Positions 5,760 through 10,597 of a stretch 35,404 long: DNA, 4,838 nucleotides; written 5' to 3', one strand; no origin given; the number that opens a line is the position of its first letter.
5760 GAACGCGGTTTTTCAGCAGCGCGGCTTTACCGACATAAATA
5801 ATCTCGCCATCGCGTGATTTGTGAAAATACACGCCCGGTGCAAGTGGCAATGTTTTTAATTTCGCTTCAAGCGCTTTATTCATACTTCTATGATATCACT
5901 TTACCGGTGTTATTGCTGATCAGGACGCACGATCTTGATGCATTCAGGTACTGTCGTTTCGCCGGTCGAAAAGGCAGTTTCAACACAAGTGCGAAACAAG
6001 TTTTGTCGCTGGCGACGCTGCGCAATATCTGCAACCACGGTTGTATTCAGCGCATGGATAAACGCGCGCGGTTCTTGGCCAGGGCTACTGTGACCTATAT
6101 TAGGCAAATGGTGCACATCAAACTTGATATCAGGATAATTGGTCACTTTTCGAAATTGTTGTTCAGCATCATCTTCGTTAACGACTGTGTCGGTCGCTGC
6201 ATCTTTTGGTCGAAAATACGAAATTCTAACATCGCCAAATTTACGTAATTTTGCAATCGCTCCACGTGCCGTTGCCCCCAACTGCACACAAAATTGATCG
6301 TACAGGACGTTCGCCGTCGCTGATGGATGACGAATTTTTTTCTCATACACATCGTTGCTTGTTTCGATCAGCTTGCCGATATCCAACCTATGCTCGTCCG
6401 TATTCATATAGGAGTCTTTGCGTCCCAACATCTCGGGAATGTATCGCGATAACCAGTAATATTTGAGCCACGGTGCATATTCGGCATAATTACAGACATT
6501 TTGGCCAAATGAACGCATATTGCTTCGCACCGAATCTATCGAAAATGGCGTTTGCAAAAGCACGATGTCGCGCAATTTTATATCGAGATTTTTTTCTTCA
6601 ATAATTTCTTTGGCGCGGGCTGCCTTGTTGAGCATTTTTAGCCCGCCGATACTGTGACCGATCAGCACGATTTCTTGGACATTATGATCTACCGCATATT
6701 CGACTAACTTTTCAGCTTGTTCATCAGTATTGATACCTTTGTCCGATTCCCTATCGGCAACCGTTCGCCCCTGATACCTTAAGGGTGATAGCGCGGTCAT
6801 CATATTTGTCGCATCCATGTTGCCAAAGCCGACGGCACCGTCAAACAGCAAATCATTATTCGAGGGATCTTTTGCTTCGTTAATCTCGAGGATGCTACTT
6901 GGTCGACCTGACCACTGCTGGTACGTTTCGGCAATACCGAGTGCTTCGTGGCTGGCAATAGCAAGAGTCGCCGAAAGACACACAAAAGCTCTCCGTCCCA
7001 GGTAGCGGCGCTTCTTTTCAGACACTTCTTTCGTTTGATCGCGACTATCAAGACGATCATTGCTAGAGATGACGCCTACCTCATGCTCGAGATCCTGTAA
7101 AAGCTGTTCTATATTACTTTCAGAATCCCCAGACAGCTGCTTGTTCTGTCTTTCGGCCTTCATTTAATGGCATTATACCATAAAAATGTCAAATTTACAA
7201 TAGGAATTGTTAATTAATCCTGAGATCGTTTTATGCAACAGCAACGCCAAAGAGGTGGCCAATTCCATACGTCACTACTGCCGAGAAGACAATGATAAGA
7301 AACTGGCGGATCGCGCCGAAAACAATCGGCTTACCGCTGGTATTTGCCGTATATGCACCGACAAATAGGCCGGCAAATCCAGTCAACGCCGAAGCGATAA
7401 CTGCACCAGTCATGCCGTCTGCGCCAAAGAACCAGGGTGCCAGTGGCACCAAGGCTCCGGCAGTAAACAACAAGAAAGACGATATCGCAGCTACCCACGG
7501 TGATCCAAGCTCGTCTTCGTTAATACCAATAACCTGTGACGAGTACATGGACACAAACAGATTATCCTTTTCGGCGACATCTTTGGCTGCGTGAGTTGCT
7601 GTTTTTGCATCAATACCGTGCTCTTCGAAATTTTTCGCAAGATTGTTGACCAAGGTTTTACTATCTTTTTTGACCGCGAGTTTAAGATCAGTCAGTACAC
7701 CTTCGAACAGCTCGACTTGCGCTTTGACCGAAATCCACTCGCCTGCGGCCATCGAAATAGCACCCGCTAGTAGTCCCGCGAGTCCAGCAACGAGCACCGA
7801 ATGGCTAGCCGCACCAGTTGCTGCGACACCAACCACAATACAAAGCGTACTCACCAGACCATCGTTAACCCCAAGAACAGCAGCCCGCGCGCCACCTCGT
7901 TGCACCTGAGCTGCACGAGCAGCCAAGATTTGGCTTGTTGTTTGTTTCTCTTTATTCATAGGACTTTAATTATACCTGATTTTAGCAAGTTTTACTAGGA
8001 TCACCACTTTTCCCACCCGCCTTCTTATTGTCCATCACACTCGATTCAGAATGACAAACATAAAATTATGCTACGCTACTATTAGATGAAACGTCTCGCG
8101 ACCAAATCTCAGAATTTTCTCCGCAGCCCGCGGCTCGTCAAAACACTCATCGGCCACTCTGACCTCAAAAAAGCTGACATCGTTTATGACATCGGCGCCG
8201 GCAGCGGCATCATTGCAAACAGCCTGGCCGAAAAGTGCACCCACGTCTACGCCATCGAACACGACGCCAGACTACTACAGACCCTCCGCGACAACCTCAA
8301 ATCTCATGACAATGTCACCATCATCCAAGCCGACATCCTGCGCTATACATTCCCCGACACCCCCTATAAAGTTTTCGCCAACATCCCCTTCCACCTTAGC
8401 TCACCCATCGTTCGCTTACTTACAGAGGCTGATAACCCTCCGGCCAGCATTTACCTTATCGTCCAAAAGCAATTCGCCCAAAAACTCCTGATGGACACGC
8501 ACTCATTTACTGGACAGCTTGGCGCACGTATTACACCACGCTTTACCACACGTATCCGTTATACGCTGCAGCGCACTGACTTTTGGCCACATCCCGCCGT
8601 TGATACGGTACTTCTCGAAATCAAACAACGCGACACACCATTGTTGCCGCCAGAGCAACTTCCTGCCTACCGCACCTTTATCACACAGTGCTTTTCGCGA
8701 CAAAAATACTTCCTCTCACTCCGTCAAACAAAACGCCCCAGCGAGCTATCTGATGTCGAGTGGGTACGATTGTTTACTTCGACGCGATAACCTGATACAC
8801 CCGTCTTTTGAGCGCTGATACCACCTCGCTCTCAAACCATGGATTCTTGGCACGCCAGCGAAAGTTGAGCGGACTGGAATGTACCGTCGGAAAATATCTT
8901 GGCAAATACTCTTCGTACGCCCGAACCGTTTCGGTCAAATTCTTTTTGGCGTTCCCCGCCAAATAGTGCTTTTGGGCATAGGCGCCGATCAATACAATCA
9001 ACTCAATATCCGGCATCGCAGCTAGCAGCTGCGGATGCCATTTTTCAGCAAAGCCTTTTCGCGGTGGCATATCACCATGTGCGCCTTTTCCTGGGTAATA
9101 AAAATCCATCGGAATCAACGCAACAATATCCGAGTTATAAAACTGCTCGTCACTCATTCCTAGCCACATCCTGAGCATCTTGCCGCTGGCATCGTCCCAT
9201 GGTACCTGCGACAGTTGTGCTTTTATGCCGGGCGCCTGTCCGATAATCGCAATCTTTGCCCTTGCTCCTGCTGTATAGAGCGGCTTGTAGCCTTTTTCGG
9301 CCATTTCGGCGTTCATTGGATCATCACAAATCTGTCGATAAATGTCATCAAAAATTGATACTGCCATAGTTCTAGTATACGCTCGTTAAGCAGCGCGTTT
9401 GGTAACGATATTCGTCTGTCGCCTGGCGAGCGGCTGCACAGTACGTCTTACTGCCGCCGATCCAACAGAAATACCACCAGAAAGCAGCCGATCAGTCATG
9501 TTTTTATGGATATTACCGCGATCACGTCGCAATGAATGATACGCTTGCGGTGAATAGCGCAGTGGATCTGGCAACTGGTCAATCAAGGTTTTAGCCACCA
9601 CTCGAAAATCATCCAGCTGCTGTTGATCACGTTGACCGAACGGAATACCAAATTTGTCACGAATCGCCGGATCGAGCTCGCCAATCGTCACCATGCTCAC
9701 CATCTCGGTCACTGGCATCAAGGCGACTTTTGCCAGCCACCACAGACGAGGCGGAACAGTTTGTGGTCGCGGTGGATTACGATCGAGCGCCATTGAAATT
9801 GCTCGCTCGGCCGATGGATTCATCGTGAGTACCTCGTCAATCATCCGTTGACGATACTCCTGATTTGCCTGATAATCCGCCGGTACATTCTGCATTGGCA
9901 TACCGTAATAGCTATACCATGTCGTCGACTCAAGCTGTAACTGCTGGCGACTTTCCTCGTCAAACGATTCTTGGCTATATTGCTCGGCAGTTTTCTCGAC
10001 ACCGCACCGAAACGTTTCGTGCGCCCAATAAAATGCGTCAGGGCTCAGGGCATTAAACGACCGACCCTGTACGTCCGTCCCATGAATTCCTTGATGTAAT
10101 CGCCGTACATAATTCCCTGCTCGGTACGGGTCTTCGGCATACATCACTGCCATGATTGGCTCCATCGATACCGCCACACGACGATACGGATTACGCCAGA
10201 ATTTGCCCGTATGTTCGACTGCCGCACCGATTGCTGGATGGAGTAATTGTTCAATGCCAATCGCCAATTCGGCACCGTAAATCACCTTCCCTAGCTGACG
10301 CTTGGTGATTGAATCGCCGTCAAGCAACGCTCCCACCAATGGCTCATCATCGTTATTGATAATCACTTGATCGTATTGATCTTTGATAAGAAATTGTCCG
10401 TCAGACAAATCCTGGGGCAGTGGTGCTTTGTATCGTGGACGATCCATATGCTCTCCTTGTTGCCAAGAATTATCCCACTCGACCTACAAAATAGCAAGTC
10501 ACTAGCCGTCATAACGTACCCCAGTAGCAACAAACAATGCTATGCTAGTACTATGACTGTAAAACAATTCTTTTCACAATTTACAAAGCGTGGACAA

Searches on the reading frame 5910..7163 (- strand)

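Call 76: search_protein_families(library=pfam, proteins=[window:5910-7163:-], max_evalue=0.001)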
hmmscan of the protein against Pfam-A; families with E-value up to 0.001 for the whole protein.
window:5910-7163:- (417 aa): 1 family
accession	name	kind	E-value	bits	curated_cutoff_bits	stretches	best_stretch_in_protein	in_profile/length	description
PF12697.13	Abhydrolase_6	-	0.00039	21.6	26.3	1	153-369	57-215/217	Alpha/beta hydrolase family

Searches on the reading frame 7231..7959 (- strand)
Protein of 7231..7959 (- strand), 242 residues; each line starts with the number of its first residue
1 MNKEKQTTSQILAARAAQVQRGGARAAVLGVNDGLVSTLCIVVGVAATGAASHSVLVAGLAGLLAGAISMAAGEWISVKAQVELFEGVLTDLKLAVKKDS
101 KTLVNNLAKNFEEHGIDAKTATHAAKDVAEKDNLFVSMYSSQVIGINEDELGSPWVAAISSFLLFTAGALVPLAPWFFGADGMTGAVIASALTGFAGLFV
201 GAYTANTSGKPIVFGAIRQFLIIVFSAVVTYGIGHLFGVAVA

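Call 76: search_protein_families(library=pfam, proteins=[window:7231-7959:-], max_evalue=0.001)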
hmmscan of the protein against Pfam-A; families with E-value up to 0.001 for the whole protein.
window:7231-7959:- (242 aa): 2 families
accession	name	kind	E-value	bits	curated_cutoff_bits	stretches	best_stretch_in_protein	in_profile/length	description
PF01988.24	VIT1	-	3.3e-51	174.6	28.1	1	25-235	2-214/214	VIT family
PF25772.1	HEAT_RRP12_N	-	0.00062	19.5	27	1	37-133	104-199/275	RRP12-like, N-terminal HEAT repeats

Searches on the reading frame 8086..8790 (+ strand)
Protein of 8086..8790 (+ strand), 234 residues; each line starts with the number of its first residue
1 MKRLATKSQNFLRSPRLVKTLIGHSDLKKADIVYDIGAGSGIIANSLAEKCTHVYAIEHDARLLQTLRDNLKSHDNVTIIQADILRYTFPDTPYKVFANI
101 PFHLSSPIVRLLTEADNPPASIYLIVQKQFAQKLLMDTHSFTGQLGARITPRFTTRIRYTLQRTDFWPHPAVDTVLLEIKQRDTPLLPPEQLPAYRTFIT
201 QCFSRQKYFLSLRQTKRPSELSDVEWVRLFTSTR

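Call 76: search_protein_families(library=pfam, proteins=[window:8086-8790:+], max_evalue=0.001)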
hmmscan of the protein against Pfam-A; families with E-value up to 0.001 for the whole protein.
window:8086-8790:+ (234 aa): 6 families
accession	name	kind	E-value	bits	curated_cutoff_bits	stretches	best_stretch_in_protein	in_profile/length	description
PF00398.26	RrnaAD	-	2.4e-45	155.1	24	1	8-208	9-217/263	Ribosomal RNA adenine dimethylase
PF13649.12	Methyltransf_25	-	3.6e-09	37.6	27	1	33-105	1-77/97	Methyltransferase domain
PF08241.18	Methyltransf_11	-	1e-06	29.7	21.2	1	35-94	2-61/95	Methyltransferase domain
PF05175.20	MTS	-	2e-06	28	23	1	26-106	28-112/170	Methyltransferase small domain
PF13847.12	Methyltransf_31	-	2.5e-05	24.4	27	1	28-99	2-81/145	Methyltransferase domain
PF01135.25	PCMT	-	7.6e-05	23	20.3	1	10-94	54-143/210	Protein-L-isoaspartate(D-aspartate) O-methyltransferase (PCMT)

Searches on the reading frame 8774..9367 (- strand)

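Call 76: search_protein_families(library=pfam, proteins=[window:8774-9367:-], max_evalue=0.001)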
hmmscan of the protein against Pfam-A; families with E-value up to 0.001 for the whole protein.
window:8774-9367:- (197 aa): 1 family
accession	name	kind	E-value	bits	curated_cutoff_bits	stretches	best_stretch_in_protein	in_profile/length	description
PF03167.25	UDG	-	1.1e-22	81.1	24.3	1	36-187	7-141/141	Uracil DNA glycosylase superfamily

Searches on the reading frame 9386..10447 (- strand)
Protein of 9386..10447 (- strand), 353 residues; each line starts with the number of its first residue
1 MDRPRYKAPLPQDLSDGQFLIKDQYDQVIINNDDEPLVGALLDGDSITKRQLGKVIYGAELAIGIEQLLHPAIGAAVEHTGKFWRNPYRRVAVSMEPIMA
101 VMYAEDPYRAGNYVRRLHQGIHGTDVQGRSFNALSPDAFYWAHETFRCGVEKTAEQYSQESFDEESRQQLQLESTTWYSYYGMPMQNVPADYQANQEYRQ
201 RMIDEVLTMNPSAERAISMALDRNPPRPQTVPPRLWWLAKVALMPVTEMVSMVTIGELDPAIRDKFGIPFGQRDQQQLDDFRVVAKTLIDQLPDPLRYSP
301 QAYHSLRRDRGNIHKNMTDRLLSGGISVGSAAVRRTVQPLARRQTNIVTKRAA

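Call 76: search_protein_families(library=pfam, proteins=[window:9386-10447:-], max_evalue=0.001)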
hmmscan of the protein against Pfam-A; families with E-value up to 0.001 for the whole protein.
window:9386-10447:- (353 aa): 1 family
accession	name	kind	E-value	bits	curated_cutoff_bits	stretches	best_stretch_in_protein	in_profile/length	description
PF09995.15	MPAB_Lcp_cat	-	4.8e-42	145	23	1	59-285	13-229/231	ER-bound oxygenase mpaB/B'/Rubber oxygenase, catalytic domain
